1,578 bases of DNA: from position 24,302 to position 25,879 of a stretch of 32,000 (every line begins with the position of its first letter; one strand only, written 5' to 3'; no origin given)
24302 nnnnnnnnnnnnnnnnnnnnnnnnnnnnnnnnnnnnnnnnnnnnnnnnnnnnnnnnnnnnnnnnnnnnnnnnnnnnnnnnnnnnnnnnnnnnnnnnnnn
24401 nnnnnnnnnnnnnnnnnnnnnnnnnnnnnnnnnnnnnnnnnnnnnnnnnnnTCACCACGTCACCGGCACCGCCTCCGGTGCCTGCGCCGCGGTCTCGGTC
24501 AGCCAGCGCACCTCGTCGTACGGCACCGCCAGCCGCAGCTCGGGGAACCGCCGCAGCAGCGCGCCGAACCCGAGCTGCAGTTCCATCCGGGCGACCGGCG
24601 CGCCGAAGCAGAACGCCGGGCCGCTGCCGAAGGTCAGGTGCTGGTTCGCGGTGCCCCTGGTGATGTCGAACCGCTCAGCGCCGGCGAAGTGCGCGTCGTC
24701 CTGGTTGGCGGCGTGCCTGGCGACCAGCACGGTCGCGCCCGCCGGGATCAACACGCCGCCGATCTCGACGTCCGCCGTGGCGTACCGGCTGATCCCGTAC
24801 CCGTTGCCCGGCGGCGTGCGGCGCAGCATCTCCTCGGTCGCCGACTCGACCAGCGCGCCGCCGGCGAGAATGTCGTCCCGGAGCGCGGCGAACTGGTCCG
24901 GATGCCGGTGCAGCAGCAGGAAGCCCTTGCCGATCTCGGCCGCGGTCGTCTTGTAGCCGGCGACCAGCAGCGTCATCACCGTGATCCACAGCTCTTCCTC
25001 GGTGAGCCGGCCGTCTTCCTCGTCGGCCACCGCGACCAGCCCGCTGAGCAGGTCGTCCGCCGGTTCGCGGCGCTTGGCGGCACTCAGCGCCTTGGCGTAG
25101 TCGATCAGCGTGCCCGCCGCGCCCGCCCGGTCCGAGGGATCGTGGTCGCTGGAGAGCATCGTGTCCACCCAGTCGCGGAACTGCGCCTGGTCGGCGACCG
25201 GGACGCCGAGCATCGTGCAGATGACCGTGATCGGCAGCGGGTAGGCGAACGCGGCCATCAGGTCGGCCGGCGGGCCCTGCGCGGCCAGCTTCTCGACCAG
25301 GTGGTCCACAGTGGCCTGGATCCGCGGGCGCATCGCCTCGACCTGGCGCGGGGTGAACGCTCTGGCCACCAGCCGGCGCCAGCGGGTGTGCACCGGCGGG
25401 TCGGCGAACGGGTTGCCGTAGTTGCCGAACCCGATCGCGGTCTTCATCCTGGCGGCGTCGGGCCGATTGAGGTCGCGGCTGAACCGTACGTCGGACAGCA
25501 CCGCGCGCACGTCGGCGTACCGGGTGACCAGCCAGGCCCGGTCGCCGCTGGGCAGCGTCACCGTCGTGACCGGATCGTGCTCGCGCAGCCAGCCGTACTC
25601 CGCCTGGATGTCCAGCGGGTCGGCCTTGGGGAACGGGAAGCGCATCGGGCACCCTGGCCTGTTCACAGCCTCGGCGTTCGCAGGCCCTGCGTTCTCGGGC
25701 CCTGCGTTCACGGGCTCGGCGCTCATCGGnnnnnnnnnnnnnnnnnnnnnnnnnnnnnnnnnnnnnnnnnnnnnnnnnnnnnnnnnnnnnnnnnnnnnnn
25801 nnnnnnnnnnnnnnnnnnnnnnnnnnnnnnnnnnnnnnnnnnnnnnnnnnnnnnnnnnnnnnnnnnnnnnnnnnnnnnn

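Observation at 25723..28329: One 868-codon ORF fuses a UbiA-type prenyltransferase, an SCP2 lipid-binding domain and a homocitrate/isopropylmalate-synthase-like domain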

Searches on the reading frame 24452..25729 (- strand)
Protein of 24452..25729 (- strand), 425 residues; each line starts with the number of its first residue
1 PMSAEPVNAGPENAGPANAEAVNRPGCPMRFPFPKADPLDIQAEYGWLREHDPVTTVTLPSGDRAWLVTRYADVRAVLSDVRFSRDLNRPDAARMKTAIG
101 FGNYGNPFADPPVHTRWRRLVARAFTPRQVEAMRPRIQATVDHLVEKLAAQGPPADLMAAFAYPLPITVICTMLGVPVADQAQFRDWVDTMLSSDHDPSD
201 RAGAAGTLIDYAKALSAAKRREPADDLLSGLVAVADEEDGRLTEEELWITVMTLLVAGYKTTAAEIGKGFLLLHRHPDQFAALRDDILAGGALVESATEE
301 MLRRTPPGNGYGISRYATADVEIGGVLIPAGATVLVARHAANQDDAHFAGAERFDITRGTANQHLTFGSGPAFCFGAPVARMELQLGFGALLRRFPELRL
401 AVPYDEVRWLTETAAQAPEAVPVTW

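Call 10: search_protein_families(library=pfam, proteins=[window:24452-25729:-], max_evalue=0.001)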
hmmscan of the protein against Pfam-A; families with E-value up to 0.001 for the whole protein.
window:24452-25729:- (425 aa): 1 family
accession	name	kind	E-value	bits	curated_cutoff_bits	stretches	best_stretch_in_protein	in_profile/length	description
PF00067.27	p450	-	1.5e-36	126.7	22.8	2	216-395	232-432/462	Cytochrome P450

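Call 12: search_protein_families(library=ncbifam, proteins=[window:24452-25729:-], max_evalue=0.00001)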
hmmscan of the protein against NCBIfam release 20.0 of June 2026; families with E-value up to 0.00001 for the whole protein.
window:24452-25729:- (425 aa): 9 families
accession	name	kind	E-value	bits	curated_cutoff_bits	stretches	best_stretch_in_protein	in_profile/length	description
NF045816.1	PentlenlactSyn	equivalog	7.3e-84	281.8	700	1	30-424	4-395/396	pentalenolactone synthase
NF041177.1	Cyp119_Thmprot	equivalog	1.2e-35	123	680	1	63-395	18-340/368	cytochrome P450 Cyp119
TIGR04458.1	CYP450_TxtE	equivalog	6.3e-34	117.3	500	1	45-401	17-381/403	4-nitrotryptophan synthase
NF041802.1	P450_SolI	exception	4.1e-32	111.2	850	1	103-399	106-399/424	solanimycin biosynthesis cytochrome P450 SolI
TIGR04538.1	P450_cycloAA_1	subfamily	2e-29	102.6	500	1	45-402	15-373/395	cytochrome P450, cyclodipeptide synthase-associated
TIGR04515.1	P450_rel_GT_act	subfamily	4.6e-29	101.9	343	1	64-423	52-385/386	P450-derived glycosyltransferase activator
NF050147.1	aminopyruv_ApyO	equivalog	2.3e-20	72.7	525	1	112-395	86-393/444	RiPP biosynthesis cytochrome P450 ApyO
NF045812.1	PentlenOxigase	equivalog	3.7e-20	72.2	800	1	222-395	217-409/444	pentalenene oxygenase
NF051859.1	AlbFlvMonOxTrpSyn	equivalog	1.4e-11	43.7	700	1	220-360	231-384/457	bifunctional albaflavenone monooxygenase/terpene synthase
